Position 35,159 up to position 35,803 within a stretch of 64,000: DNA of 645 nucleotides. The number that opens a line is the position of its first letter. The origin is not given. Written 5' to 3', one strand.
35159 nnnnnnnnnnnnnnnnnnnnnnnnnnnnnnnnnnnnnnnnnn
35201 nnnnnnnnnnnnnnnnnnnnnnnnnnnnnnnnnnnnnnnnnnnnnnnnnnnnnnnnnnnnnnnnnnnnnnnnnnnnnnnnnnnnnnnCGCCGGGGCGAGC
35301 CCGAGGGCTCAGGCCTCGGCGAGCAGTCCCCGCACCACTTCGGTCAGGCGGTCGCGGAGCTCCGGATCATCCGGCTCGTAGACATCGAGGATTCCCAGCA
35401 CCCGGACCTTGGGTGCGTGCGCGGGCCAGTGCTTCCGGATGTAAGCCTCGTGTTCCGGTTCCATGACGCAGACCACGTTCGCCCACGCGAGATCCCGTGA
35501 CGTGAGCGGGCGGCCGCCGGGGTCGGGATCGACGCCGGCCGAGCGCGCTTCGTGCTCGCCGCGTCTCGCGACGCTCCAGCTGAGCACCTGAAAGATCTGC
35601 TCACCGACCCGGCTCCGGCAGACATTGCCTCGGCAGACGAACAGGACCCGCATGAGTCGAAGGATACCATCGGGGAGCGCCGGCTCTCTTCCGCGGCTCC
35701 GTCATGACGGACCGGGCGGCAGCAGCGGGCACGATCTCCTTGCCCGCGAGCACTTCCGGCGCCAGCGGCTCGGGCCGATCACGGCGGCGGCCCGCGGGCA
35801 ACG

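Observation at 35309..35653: Wzb-like tyrosine phosphatase sits at the tail of the lipid/ABC operon, not beside its BY-kinase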

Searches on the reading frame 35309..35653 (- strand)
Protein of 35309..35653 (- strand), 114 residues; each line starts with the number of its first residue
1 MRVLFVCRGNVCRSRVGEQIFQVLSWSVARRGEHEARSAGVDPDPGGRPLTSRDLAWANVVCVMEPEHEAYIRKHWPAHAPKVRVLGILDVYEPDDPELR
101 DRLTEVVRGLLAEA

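Call 6: search_protein_families(library=pfam, proteins=[window:35309-35653:-], max_evalue=0.01)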
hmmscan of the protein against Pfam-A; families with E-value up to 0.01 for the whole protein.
window:35309-35653:- (114 aa): 1 family
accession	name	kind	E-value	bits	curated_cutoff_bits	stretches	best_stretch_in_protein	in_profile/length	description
PF01451.26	LMWPc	-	3.9e-09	37.3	23.2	1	3-45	1-43/144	Low molecular weight phosphotyrosine protein phosphatase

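Call 7: search_protein_families(library=ncbifam, proteins=[window:35309-35653:-], max_evalue=0.01)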
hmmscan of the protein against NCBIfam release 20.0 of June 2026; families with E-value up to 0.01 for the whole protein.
window:35309-35653:- (114 aa): 1 family
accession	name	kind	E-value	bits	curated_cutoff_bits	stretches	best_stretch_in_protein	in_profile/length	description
NF008486.0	PRK11391.1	equivalog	0.00075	20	247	0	3-22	9-28/148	phosphotyrosine-protein phosphatase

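Call 10: find_homologous_proteins(query=window:35309-35653:-, max_evalue=0.001)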
Query window:35309-35653:- (114 aa): 111 proteins with E <= 0.001 among 120 candidates.
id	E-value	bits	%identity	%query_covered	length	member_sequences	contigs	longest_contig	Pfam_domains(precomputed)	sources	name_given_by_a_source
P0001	2.4e-69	249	97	100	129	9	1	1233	PF01451.28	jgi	-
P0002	1.3e-62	227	87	100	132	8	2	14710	PF01451.28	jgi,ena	jgi:predicted protein tyrosine phosphatase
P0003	1.3e-61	224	88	100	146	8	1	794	PF01451.28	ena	-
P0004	2.2e-61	223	86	99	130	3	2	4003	PF01451.28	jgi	jgi:protein-tyrosine-phosphatase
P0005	7.4e-61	221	87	100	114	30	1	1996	PF01451.28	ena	-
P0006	3.4e-60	219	84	99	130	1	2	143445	PF01451.28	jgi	jgi:protein-tyrosine-phosphatase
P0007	4.7e-59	215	85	100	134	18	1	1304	PF01451.28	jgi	jgi:predicted protein tyrosine phosphatase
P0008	7.2e-59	215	84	100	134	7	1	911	PF01451.28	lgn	-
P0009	4.7e-58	212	81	100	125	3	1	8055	PF01451.28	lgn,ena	-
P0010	5.4e-58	212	83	100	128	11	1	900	PF01451.28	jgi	-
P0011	1.3e-57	211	80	100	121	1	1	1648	PF01451.28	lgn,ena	-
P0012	2.0e-57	210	82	99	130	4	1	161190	PF01451.28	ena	-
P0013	2.7e-57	210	82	100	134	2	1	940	PF01451.28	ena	-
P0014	2.8e-57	210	79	100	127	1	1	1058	PF01451.28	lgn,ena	-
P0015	3.7e-57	209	79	100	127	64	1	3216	PF01451.28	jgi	jgi:predicted protein tyrosine phosphatase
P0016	4.3e-57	209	82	100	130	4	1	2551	PF01451.28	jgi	jgi:predicted protein tyrosine phosphatase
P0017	4.6e-57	209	81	100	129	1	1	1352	PF01451.28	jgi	jgi:predicted protein tyrosine phosphatase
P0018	9.9e-57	208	83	99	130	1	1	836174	PF01451.28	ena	-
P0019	1.3e-56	208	81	100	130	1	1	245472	PF01451.28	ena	-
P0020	1.4e-56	207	81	100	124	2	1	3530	PF01451.28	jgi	jgi:predicted protein tyrosine phosphatase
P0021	1.9e-56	207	79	100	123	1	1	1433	PF01451.28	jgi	jgi:protein-tyrosine-phosphatase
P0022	2.1e-56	207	79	100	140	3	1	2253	PF01451.28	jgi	jgi:protein-tyrosine-phosphatase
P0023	3.0e-56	206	80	100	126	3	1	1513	PF01451.28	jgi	jgi:protein-tyrosine-phosphatase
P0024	3.0e-56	206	78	100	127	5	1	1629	PF01451.28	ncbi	-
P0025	3.2e-56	206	81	100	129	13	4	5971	PF01451.28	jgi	jgi:protein-tyrosine-phosphatase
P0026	4.6e-56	206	82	100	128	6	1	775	PF01451.28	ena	-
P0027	6.1e-56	205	81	100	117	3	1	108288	PF01451.28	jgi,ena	jgi:predicted protein tyrosine phosphatase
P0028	6.3e-56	205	79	100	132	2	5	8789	PF01451.28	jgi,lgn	jgi:predicted protein tyrosine phosphatase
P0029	7.8e-56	205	79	100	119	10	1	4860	PF01451.28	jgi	jgi:protein-tyrosine-phosphatase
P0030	1.1e-55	204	78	100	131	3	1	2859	PF01451.28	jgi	jgi:protein-tyrosine-phosphatase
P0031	3.3e-55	203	79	100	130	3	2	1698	PF01451.28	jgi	jgi:protein-tyrosine-phosphatase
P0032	3.4e-55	203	79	95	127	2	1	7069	PF01451.28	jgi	jgi:protein-tyrosine-phosphatase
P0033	4.0e-55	203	79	100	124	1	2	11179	PF01451.28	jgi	jgi:protein-tyrosine-phosphatase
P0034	4.3e-55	203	79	100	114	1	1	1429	PF01451.28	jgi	jgi:predicted protein tyrosine phosphatase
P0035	1.8e-54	201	76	100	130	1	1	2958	PF01451.28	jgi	jgi:protein-tyrosine-phosphatase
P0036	2.2e-54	200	78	100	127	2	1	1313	PF01451.28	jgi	jgi:predicted protein tyrosine phosphatase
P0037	2.2e-54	200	79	100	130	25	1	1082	PF01451.28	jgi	jgi:predicted protein tyrosine phosphatase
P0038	4.1e-54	199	78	100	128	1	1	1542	PF01451.28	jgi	jgi:protein-tyrosine-phosphatase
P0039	1.1e-53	198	79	100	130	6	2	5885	PF01451.28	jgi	jgi:predicted protein tyrosine phosphatase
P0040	1.2e-53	198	80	99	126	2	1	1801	PF01451.28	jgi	jgi:predicted protein tyrosine phosphatase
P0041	1.3e-53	198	78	97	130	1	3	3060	PF01451.28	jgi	jgi:protein-tyrosine-phosphatase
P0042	2.0e-53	197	78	97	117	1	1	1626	PF01451.28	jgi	jgi:protein-tyrosine-phosphatase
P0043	2.3e-53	197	76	100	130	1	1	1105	PF01451.28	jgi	jgi:protein-tyrosine-phosphatase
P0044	2.9e-53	197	79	100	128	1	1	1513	PF01451.28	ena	-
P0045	3.3e-53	197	76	100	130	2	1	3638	PF01451.28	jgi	jgi:predicted protein tyrosine phosphatase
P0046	4.9e-53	196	75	99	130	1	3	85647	PF01451.28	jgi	jgi:protein-tyrosine-phosphatase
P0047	6.5e-53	196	81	96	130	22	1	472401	PF01451.28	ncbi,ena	-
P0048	6.8e-53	196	77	100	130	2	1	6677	PF01451.28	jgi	jgi:protein-tyrosine-phosphatase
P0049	9.2e-53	195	77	100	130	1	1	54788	PF01451.28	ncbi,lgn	-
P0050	1.3e-52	195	78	100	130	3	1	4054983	PF01451.28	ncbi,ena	-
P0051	3.3e-52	193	75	100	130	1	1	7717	PF01451.28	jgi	jgi:predicted protein tyrosine phosphatase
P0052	3.5e-52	193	78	99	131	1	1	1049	PF01451.28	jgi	jgi:protein-tyrosine-phosphatase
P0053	3.6e-52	193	77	100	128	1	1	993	PF01451.28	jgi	jgi:protein-tyrosine-phosphatase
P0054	4.2e-52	193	77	100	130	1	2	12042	PF01451.28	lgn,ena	-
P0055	7.9e-51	189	76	97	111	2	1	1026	PF01451.28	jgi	jgi:protein-tyrosine-phosphatase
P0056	8.0e-51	189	73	99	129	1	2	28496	PF01451.28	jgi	jgi:protein-tyrosine-phosphatase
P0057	2.5e-50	187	73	100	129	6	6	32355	PF01451.28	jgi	jgi:protein-tyrosine-phosphatase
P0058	2.5e-50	187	75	100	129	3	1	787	PF01451.28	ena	-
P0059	2.1e-49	184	75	98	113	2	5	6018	PF01451.28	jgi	jgi:predicted protein tyrosine phosphatase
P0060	8.1e-49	182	73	100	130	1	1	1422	PF01451.28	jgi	jgi:predicted protein tyrosine phosphatase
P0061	3.4e-48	180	71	100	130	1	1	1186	PF01451.28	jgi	-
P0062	4.5e-48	180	73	99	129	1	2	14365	PF01451.28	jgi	jgi:protein-tyrosine-phosphatase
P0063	5.5e-48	180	72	100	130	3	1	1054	PF01451.28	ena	-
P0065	2.6e-46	174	69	100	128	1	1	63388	PF01451.28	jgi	jgi:protein-tyrosine-phosphatase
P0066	6.8e-46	173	68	100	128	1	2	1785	PF01451.28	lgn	-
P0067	3.0e-45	171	72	99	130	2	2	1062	PF01451.28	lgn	-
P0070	8.2e-45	169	68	100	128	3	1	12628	PF01451.28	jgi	jgi:protein-tyrosine-phosphatase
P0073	1.9e-43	165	68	100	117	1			PF01451.28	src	-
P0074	4.6e-43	164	67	100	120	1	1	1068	PF01451.28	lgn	-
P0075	5.7e-43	163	68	99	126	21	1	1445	PF01451.28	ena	-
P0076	7.6e-43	163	65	100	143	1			PF01451.28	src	-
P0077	1.1e-42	163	63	99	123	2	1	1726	PF01451.28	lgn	-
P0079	4.4e-42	161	67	98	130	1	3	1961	PF01451.28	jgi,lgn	jgi:predicted protein tyrosine phosphatase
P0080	5.1e-41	157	65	97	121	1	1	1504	PF01451.28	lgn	-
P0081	2.0e-40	155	64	100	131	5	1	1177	PF01451.28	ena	-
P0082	6.3e-39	150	63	100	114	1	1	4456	PF01451.28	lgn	-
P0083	4.8e-38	148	63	99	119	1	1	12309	PF01451.28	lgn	-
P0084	4.4e-37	145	67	83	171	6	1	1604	PF01451.28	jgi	jgi:protein-tyrosine-phosphatase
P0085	7.1e-37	144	58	100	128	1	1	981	PF01451.28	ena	-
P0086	2.4e-36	142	60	100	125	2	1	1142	PF01451.28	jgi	jgi:protein-tyrosine-phosphatase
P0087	2.8e-36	142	59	99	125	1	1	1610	PF01451.28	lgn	-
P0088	5.8e-36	141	63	100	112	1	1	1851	PF01451.28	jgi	-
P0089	3.5e-35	138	59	99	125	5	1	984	PF01451.28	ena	-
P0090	1.7e-34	136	54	97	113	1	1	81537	PF01451.28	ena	-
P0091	2.2e-34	136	60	89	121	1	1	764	PF01451.28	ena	-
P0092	7.4e-34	134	59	99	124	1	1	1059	PF01451.28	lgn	-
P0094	1.2e-33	133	58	100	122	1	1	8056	PF01451.28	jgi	jgi:predicted protein tyrosine phosphatase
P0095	1.8e-32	130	55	99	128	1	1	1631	PF01451.28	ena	-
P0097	3.1e-31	126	60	99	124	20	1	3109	PF01451.28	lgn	-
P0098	3.3e-30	122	62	89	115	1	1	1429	PF01451.28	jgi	jgi:protein-tyrosine-phosphatase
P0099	1.7e-28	117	57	89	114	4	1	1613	PF01451.28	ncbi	ncbi:MAG: protein-tyrosine-phosphatase [Actinomycetota bacterium]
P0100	2.5e-28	116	57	99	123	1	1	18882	PF01451.28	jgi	jgi:predicted protein tyrosine phosphatase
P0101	3.2e-28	116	57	100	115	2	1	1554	PF01451.28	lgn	-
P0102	1.1e-26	111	55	99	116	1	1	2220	PF01451.28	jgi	jgi:predicted protein tyrosine phosphatase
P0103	3.6e-26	109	53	99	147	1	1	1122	PF01451.28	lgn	-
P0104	9.2e-26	108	54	99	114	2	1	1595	PF01451.28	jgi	jgi:protein-tyrosine-phosphatase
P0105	1.6e-25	107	53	100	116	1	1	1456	PF01451.28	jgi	jgi:predicted protein tyrosine phosphatase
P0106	2.9e-24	103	57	89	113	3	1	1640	PF01451.28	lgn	-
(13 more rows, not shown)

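Call 11: search_solved_structures(query=window:35309-35653:-, max_evalue=1, show_alignments=4)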
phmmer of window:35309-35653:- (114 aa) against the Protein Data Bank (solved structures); distinct sequences matched with E-value up to 1: 51.
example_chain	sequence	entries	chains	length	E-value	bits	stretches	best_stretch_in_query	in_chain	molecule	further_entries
4egs_A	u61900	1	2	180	1.6e-08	37.8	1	1-52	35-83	Ribose 5-phosphate isomerase RpiB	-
2cwd_A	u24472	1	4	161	2.7e-06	30.6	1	1-53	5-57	low molecular weight phosphotyrosine protein phosphatase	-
1zgg_A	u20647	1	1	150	1.5e-05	28.2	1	1-49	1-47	Putative low molecular weight protein-tyrosine-phosphatase ywlE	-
4kk3_A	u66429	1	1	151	1.5e-05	28.1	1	1-49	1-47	Low molecular weight protein-tyrosine-phosphatase YwlE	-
4eti_A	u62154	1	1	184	3.1e-05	27.1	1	1-49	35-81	Low molecular weight protein-tyrosine-phosphatase ywlE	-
4etm_A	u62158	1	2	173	9.2e-05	25.6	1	2-43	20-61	Low molecular weight protein-tyrosine-phosphatase yfkJ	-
6y2v_A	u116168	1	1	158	0.00033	23.9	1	3-24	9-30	Low molecular weight phosphotyrosine protein phosphatase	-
4kk4_A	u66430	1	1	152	0.00041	23.5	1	1-49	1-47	Low molecular weight protein-tyrosine-phosphatase YwlE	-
1xww_A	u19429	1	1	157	0.00061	23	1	3-24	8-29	Low molecular weight phosphotyrosine protein phosphatase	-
2p4u_A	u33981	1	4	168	0.0008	22.6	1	3-27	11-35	Acid phosphatase 1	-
5jnu_A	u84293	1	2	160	0.0008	22.6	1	3-24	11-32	Low molecular weight phosphotyrosine protein phosphatase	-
4etn_A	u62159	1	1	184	0.00082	22.6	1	1-49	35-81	Low molecular weight protein-tyrosine-phosphatase ywlE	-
3n8i_A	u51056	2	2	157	0.0016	21.7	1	3-24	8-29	Low molecular weight phosphotyrosine protein phosphatase | LOW MOLECULAR WEIGHT PHOSPHOTYROSYL PHOSPHATASE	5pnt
7kh8_A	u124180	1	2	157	0.0016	21.7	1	3-24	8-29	Low molecular weight phosphotyrosine protein phosphatase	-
5jnt_A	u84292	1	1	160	0.0016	21.6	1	3-24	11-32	Low molecular weight phosphotyrosine protein phosphatase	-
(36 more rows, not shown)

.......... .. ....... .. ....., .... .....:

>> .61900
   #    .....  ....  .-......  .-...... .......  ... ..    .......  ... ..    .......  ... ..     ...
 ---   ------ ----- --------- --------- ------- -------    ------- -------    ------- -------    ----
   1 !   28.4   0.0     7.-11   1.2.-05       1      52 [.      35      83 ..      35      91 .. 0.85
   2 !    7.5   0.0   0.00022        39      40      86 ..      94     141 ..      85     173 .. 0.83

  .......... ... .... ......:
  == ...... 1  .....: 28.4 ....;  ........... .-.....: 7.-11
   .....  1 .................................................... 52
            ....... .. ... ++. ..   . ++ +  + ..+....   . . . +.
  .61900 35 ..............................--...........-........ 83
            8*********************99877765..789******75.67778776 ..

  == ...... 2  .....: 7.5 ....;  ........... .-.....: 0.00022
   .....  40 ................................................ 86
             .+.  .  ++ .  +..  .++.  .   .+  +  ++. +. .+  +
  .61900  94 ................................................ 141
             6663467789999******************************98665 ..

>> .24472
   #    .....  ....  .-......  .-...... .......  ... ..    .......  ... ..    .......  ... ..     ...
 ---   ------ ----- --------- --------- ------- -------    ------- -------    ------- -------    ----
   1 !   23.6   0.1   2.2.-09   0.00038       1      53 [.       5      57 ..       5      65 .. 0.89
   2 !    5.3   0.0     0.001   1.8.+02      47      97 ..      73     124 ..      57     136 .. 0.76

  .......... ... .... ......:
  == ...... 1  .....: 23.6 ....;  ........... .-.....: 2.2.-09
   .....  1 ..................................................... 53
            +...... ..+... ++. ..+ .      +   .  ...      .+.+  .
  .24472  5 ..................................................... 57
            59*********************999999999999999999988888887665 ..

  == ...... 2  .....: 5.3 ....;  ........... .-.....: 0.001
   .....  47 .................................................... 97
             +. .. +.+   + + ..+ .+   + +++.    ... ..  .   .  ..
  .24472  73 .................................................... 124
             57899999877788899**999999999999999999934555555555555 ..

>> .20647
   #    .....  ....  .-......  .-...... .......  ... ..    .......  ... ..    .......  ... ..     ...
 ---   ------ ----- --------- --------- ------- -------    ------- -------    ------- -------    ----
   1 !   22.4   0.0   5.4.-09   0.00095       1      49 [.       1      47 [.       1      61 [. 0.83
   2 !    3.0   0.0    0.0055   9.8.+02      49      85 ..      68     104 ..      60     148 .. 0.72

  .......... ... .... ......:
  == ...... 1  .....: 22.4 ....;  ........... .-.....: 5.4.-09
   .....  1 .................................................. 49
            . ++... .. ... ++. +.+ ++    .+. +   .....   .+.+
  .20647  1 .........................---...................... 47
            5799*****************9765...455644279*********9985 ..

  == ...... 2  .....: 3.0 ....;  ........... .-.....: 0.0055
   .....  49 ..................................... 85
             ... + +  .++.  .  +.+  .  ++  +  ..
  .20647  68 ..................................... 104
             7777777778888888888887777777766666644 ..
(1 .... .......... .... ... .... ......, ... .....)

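Call 13: find_encoding_contigs(protein=P0050, flank=10000, max_places=3)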
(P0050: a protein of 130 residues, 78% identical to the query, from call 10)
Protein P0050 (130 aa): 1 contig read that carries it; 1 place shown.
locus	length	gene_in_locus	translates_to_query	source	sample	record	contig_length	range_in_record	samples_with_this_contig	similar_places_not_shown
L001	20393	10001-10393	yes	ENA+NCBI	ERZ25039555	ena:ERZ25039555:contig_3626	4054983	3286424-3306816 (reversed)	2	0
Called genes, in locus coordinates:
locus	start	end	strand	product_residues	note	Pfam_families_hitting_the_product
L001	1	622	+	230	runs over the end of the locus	PF00005:ABC_tran, PF13304:AAA_21 (faint)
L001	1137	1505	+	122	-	PF00565:SNase (weak)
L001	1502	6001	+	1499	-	PF07995:GSDH, PF00801:PKD, PF18911:PKD_4, PF07691:PA14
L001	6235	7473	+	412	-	-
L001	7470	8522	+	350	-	PF03706:LPG_synthase_TM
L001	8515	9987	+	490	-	PF02310:B12-binding (weak), PF04055:Radical_SAM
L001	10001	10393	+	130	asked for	PF01451:LMWPc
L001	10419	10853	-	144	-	PF00072:Response_reg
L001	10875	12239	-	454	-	PF00072:Response_reg, PF00158:Sigma54_activat, PF14532:Sigma54_activ_2, PF00004:AAA (faint), PF07728:AAA_5 (faint), PF25601:AAA_lid_14, PF02954:HTH_8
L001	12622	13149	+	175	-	-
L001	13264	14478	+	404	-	PF13505:OMP_b-brl (faint), PF10082:BBP2_2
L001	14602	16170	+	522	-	PF02563:Poly_export, PF10531:SLBB, PF22461:SLBB_2, PF10531:SLBB, PF22461:SLBB_2 (weak), PF10531:SLBB, PF10531:SLBB, PF22461:SLBB_2, +1 more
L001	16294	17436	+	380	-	PF02563:Poly_export, PF10531:SLBB (weak), PF22461:SLBB_2, PF10531:SLBB, PF22461:SLBB_2 (weak), PF10531:SLBB, PF22461:SLBB_2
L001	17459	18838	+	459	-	PF02706:Wzz, PF13807:GNVR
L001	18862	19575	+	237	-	PF01656:CbiA, PF10609:ParA (faint), PF13614:AAA_31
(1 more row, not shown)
